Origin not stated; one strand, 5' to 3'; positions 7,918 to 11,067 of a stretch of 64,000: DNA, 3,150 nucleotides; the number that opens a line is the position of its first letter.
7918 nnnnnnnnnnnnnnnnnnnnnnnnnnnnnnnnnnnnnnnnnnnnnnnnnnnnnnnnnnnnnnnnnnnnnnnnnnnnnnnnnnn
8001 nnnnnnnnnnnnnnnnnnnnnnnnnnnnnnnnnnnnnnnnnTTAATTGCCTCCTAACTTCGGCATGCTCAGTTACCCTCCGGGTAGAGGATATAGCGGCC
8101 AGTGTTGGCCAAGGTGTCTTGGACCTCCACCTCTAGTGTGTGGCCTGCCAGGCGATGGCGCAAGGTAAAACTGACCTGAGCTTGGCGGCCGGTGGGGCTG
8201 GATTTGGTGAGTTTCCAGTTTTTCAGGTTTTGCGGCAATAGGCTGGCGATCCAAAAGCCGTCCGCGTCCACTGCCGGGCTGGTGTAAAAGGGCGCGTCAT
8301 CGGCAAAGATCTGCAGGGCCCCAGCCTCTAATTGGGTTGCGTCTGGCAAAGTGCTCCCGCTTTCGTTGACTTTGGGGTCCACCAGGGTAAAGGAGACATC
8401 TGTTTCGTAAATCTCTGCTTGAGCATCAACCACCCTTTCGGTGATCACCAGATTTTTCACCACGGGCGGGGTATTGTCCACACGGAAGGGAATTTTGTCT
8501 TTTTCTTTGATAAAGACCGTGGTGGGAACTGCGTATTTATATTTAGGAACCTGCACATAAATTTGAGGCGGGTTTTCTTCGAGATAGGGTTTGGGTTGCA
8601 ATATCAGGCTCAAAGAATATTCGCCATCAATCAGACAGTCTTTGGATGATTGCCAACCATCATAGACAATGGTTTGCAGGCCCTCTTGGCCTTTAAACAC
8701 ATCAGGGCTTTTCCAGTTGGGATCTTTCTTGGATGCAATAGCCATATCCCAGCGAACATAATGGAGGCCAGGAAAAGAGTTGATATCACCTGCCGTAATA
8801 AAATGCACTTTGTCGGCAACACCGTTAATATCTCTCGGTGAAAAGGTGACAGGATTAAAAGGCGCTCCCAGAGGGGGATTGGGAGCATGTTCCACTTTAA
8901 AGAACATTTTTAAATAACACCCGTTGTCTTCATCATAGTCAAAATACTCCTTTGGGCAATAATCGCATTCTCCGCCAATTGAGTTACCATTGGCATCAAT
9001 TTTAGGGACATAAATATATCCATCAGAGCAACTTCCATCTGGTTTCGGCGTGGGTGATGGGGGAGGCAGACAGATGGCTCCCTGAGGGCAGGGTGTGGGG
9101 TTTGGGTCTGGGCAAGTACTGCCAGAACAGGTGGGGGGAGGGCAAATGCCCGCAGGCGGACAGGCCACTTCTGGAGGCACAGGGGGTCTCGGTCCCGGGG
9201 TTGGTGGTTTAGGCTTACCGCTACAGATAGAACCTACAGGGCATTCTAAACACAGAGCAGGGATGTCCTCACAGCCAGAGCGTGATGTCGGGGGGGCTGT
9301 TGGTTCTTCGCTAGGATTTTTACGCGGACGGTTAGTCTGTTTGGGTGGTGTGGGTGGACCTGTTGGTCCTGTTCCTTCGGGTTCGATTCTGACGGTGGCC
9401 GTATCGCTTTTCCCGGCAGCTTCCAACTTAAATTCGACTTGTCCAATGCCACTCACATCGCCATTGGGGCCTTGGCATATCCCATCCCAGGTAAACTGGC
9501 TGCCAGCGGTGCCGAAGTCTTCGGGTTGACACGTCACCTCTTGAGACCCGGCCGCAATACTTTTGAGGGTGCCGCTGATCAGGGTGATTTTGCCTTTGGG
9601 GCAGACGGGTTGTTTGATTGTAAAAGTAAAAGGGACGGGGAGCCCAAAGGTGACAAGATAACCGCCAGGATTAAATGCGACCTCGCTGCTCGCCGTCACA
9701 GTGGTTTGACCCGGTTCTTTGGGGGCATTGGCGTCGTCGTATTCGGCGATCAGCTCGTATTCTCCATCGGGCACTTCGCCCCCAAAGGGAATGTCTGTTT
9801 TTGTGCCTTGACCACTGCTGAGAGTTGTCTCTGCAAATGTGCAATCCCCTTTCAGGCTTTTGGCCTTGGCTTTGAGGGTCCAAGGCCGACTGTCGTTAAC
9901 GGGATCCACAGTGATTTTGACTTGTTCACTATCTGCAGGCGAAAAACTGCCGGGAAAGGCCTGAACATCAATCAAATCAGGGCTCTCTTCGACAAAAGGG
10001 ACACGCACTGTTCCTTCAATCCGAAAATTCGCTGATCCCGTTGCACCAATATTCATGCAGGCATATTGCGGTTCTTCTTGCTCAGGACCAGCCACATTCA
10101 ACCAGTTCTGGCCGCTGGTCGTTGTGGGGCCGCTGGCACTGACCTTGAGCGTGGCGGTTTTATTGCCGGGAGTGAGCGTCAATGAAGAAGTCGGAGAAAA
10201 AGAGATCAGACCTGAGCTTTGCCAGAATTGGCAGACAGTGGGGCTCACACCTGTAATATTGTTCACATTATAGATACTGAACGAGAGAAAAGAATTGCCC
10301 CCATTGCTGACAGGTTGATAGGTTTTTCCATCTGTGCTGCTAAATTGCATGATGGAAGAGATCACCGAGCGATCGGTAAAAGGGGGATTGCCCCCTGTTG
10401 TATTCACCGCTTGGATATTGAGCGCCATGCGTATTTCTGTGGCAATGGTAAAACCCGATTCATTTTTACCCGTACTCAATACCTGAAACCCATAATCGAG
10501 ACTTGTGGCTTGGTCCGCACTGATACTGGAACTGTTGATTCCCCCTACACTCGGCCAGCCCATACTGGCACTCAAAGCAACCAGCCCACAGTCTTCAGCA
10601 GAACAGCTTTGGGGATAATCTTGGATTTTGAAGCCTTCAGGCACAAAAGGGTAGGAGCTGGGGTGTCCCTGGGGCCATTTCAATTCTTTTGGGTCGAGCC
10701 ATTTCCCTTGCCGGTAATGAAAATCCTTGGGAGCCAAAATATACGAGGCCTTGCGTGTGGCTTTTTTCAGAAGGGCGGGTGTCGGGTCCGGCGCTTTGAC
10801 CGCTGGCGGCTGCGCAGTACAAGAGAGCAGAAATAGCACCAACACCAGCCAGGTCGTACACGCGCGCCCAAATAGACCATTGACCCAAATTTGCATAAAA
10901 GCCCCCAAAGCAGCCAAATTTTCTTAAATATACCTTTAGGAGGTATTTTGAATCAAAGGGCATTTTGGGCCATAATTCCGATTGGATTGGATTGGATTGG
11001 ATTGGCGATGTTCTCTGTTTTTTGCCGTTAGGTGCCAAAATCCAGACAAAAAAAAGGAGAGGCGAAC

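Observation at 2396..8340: Recombination-prone cassette locus: ~1 kb near-identical direct repeats generate lipoprotein paralogues with one constant N-terminal module and alternative C-terminal domains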

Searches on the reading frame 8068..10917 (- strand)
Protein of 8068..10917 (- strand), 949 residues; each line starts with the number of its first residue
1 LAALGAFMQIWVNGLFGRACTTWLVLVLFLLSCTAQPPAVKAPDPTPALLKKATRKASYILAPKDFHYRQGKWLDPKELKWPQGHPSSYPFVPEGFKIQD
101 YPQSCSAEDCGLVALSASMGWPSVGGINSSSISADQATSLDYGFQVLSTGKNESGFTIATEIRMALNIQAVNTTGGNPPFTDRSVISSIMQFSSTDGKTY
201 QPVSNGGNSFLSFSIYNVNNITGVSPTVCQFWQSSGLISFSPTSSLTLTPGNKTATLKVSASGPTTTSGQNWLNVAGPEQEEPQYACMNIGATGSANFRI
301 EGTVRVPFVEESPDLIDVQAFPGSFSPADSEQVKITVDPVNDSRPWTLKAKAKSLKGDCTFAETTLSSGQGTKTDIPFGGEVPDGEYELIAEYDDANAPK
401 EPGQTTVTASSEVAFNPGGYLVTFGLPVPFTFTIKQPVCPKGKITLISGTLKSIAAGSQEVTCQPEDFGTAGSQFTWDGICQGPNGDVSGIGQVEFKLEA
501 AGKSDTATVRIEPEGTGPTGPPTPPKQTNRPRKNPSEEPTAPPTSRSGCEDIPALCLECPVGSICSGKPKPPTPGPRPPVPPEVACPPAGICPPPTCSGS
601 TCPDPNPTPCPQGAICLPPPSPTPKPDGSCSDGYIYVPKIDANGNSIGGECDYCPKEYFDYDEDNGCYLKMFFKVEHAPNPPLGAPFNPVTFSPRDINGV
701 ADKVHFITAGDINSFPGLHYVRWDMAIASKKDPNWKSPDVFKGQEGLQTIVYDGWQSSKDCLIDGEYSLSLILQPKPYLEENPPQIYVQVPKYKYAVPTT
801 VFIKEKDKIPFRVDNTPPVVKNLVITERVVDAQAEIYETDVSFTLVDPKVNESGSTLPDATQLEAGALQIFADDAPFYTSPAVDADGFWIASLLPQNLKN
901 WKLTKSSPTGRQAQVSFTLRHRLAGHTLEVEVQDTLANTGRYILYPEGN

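Call 5: search_protein_families(library=pfam, proteins=[window:8068-10917:-], max_evalue=0.1)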
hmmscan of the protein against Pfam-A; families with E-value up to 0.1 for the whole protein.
window:8068-10917:- (949 aa): 0 families

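Call 33: search_protein_families(library=ncbifam, proteins=[window:8068-10917:-], max_evalue=0.1)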
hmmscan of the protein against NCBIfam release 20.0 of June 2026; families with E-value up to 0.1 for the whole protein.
window:8068-10917:- (949 aa): 0 families

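Call 64: find_homologous_proteins(query=window:8068-10917:-, max_evalue=0.001)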
Query window:8068-10917:- (949 aa): 5 proteins with E <= 0.001 among 8000 candidates.
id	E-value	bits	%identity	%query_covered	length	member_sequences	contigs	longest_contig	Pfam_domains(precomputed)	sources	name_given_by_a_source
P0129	0.0e+0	2202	100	99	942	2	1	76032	-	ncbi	-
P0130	0.0e+0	1030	54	99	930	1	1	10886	-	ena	-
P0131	2.4e-260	885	49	100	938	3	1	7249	-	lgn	-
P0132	1.8e-257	875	48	98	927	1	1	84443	-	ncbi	ncbi:MAG: hypothetical protein AB7I41_01895 [Candidatus Sericytochromatia bacterium]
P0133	4.2e-101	358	58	1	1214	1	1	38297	-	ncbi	ncbi:MAG: hypothetical protein AB7I41_09595 [Candidatus Sericytochromatia bacterium]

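Call 65: find_encoding_contigs(protein=P0129, flank=10000, max_places=6)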
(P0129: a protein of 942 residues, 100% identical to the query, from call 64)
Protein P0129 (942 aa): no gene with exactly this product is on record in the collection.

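Call 98: find_encoding_contigs(protein=P0130, flank=10000, max_places=4)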
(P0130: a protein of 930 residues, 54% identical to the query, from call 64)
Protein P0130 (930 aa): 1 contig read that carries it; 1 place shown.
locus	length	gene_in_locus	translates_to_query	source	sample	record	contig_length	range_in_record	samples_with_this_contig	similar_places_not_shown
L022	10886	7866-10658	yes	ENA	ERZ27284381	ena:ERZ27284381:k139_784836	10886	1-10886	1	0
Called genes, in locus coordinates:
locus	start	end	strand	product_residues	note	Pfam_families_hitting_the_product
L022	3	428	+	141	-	?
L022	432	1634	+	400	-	PF12911:OppC_N, PF00528:BPD_transp_1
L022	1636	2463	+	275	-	PF00142:Fer4_NifH (faint), PF01656:CbiA, PF02374:ArsA_ATPase (weak), PF06564:CBP_BcsQ, PF09140:MipZ (faint), PF10609:ParA, PF13614:AAA_31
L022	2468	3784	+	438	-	PF13646:HEAT_2 (weak)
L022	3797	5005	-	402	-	PF00563:EAL, PF08668:HDOD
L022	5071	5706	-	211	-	PF02798:GST_N (weak), PF13417:GST_N_3, PF13409:GST_N_2, PF13410:GST_C_2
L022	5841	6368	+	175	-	PF04542:Sigma70_r2, PF08281:Sigma70_r4_2, PF04545:Sigma70_r4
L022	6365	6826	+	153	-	-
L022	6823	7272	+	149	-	-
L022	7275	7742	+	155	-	-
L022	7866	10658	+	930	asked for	-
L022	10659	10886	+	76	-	?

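Call 103: predict_structure(alignment_id=A7)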
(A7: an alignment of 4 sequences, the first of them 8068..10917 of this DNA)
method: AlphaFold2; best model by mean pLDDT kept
length: 949 residues; sequences in the alignment: 4
mean_pLDDT: 45.0   pTM: 0.32
mean pLDDT of the five models: 45.0, 40.6, 39.8, 39.4, 33.3
residues with pLDDT >= 90: 2; 70-90: 128; 50-70: 212; < 50: 607
segments of 3 or more residues with pLDDT < 50: 1-24, 28-56, 74-95, 173-178, 205-208, 224-227, 322-332, 355-361, 396-401, 410-621, 641-646, 656-659, 661-667, 672-823, 825-838, 846-913, 922-929, 931-949
pLDDT, mean of each block of 10 residues (from residue 1): 28 31 45 32 26 46 73 47 31 49 73 79 64 71 78 67 75 48 61 83 57 57 49 61 80 83 68 59 59 74 80 60 38 63 73 50 69 66 60 59 54 27 30 30 36 33 34 32 30 42 37 28 27 23 23 24 24 27 28 30 29 32 61 57 49 52 48 44 31 26 27 29 38 36 30 26 40 30 26 25 23 30 45 40 45 32 37 27 22 33 43 53 48 37 33
secondary structure, 60 per line:
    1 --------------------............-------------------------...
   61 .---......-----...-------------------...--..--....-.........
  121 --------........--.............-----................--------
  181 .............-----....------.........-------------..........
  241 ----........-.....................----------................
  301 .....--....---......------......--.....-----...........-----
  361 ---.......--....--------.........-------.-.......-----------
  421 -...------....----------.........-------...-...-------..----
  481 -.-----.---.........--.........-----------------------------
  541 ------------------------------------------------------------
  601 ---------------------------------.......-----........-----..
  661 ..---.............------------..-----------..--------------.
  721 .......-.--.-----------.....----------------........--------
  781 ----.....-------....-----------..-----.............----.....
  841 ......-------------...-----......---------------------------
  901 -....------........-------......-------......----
elements in order (helices of 4 or more, strands of 3 or more residues): H21-32 E58-61 E65-70 H107-110 E112-120 E129-133 E139-151 E157-172 E181-193 E199-202 E209-217 E231-240 E245-249 E254-274 E285-305 E308-311 E315-320 H327-332 E335-339 E345-355 E364-370 E373-376 E385-393 E403-409 E422-424 E431-434 E445-453 E461-463 E492-500 E503-511 E634-640 E646-653 E659-662 E666-678 E720-727 E744-748 E765-772 E785-789 E797-800 E819-831 E836-846 E868-873 E902-905 E912-919 E927-932 E940-945
